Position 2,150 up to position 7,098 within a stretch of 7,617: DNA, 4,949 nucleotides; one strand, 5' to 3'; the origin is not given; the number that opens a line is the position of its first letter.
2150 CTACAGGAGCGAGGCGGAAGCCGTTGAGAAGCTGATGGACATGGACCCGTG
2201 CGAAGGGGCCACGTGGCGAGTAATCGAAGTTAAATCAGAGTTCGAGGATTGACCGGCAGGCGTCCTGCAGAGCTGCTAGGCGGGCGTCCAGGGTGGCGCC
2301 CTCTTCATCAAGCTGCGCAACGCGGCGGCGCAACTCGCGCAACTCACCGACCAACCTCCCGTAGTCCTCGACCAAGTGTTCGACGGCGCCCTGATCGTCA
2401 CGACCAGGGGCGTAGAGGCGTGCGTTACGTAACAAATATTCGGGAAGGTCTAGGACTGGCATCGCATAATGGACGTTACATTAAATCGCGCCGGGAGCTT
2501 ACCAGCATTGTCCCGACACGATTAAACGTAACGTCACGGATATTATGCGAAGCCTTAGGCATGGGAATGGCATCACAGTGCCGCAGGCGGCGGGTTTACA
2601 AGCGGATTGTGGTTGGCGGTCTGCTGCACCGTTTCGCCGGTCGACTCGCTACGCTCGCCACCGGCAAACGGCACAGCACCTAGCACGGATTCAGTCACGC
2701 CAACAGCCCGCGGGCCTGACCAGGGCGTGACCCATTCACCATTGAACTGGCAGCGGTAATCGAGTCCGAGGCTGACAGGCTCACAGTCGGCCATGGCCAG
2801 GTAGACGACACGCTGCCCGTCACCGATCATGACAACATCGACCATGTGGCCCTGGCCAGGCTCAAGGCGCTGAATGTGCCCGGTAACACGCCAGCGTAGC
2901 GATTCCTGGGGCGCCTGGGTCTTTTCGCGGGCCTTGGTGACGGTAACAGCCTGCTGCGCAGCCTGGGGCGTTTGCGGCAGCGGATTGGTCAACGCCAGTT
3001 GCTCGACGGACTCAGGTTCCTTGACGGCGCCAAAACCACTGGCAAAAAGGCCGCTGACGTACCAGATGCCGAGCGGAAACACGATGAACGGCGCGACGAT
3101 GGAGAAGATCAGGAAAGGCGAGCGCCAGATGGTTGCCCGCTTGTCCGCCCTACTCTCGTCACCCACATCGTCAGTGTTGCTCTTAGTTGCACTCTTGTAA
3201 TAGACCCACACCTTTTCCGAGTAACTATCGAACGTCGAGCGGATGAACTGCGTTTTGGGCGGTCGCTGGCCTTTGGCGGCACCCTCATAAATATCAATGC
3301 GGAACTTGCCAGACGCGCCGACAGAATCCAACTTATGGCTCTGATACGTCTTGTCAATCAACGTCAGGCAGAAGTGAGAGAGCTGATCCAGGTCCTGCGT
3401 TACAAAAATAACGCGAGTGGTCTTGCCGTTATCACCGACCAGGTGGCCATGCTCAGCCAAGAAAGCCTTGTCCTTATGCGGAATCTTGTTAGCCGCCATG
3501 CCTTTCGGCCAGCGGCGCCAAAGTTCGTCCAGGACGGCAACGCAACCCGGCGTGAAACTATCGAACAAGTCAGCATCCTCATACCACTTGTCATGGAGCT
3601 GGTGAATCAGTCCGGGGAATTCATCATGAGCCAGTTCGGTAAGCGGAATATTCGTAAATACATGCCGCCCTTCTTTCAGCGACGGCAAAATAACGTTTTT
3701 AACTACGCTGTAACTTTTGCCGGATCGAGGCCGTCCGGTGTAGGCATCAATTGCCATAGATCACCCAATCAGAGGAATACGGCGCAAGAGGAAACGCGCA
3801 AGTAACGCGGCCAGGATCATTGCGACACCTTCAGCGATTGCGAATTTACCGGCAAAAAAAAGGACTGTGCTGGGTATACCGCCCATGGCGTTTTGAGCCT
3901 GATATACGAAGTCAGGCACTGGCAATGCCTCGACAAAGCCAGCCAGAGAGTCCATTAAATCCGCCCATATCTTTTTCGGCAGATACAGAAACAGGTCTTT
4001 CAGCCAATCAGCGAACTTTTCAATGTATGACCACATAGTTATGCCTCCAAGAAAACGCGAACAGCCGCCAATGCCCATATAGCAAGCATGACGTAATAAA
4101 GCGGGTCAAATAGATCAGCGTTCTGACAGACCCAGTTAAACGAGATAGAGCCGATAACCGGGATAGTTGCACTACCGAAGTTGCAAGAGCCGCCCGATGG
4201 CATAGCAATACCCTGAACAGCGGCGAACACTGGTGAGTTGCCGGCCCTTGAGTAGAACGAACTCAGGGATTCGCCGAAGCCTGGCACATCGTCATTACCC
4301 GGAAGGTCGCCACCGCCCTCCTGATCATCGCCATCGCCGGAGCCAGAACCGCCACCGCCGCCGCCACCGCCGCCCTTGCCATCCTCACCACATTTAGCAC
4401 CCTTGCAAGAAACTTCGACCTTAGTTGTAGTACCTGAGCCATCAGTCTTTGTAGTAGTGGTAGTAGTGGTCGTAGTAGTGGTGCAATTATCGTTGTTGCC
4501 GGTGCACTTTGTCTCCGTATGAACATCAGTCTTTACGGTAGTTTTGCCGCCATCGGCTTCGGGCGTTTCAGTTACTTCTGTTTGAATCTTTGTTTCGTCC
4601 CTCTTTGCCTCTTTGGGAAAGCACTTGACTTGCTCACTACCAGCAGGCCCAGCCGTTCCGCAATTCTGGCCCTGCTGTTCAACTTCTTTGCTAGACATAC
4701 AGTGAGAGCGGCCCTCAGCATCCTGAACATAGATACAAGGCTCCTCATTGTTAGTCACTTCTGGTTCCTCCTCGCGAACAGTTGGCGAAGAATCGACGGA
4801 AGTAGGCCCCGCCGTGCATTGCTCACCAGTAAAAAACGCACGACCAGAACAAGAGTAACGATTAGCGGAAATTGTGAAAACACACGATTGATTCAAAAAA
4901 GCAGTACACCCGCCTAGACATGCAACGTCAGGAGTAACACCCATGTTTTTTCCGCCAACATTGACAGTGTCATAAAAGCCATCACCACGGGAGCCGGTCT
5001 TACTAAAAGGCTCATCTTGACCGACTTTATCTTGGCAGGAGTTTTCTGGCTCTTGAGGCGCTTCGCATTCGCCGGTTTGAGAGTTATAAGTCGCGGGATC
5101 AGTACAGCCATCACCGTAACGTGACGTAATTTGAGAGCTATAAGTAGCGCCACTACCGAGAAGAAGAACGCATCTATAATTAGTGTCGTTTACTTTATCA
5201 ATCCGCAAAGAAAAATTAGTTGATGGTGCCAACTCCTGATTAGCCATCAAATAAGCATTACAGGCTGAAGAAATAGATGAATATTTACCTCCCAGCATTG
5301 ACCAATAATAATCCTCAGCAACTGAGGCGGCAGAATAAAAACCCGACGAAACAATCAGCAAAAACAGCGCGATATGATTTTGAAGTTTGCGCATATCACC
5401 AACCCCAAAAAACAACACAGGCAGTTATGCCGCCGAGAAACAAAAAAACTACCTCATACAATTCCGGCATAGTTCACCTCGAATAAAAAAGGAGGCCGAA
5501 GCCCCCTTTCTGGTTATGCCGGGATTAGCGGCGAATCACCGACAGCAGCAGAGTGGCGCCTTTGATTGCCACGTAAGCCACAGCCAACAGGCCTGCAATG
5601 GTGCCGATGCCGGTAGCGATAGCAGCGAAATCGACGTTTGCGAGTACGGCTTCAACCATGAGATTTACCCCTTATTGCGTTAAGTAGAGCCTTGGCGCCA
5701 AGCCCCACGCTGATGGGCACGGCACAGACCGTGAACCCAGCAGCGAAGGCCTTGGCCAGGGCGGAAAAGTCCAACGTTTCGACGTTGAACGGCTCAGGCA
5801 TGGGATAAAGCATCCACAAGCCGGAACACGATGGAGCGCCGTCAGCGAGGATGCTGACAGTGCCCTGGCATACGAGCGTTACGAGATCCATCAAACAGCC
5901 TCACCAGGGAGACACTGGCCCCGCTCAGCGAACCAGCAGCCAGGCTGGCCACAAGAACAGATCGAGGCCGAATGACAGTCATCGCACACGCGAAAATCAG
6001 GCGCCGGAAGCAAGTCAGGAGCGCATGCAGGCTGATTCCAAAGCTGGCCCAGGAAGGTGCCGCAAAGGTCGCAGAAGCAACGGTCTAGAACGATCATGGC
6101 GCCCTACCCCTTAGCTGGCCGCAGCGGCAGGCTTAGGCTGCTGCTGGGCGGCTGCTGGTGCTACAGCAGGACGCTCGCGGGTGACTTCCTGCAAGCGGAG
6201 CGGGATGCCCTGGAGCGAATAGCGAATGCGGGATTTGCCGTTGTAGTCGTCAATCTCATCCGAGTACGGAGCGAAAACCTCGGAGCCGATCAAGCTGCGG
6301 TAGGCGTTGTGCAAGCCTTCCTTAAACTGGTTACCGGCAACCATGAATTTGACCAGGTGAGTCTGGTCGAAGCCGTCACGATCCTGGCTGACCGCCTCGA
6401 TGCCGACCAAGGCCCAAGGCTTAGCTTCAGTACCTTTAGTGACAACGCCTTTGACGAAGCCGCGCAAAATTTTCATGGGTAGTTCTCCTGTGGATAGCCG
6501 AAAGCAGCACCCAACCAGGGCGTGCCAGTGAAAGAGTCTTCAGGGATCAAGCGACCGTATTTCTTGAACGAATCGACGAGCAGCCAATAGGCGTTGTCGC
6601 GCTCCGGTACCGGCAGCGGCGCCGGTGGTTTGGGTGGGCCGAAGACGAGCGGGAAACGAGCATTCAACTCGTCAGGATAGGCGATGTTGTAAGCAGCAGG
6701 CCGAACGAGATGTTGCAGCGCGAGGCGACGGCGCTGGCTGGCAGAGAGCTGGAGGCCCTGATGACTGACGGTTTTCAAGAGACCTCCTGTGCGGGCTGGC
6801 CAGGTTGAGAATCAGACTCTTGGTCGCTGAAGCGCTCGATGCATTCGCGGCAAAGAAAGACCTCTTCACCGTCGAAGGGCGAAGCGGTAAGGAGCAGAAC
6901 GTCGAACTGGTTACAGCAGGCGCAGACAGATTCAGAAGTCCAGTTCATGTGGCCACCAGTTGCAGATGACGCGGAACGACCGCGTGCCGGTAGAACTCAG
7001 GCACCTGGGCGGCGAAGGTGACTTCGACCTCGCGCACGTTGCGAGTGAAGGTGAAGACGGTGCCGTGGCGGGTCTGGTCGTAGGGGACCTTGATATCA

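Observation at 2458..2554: Pair of inverted dif-like sites able to fold into a forked hairpin (CTXphi-style attP) in an integrase-less phage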

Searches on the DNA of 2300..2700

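Call 76: search_rna_families(source=window, start=2300, end=2700, threshold=evalue, max_evalue=1)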
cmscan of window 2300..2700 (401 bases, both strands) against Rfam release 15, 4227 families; matches with E-value up to 1: 0.
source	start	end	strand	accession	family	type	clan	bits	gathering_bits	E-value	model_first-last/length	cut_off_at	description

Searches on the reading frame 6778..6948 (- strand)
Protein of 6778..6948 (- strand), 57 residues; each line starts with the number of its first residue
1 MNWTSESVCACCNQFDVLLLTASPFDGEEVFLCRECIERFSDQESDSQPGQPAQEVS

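Call 54: search_protein_families(library=phrogs, proteins=[window:6778-6948:-], max_evalue=0.01)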
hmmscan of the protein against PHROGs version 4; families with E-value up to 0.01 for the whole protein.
window:6778-6948:- (57 aa): 1 family
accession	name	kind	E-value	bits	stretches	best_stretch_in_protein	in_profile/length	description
phrog_27281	-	unknown function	0.007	17.4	1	4-44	140-177/183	-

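Call 55: search_protein_families(library=pfam, proteins=[window:6778-6948:-], max_evalue=0.01)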
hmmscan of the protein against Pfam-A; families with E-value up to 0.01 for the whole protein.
window:6778-6948:- (57 aa): 1 family
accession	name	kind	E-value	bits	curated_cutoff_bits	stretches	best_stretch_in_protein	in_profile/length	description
PF24442.1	DUF7561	-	0.0011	19.3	27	1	26-44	39-57/65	Family of unknown function (DUF7561)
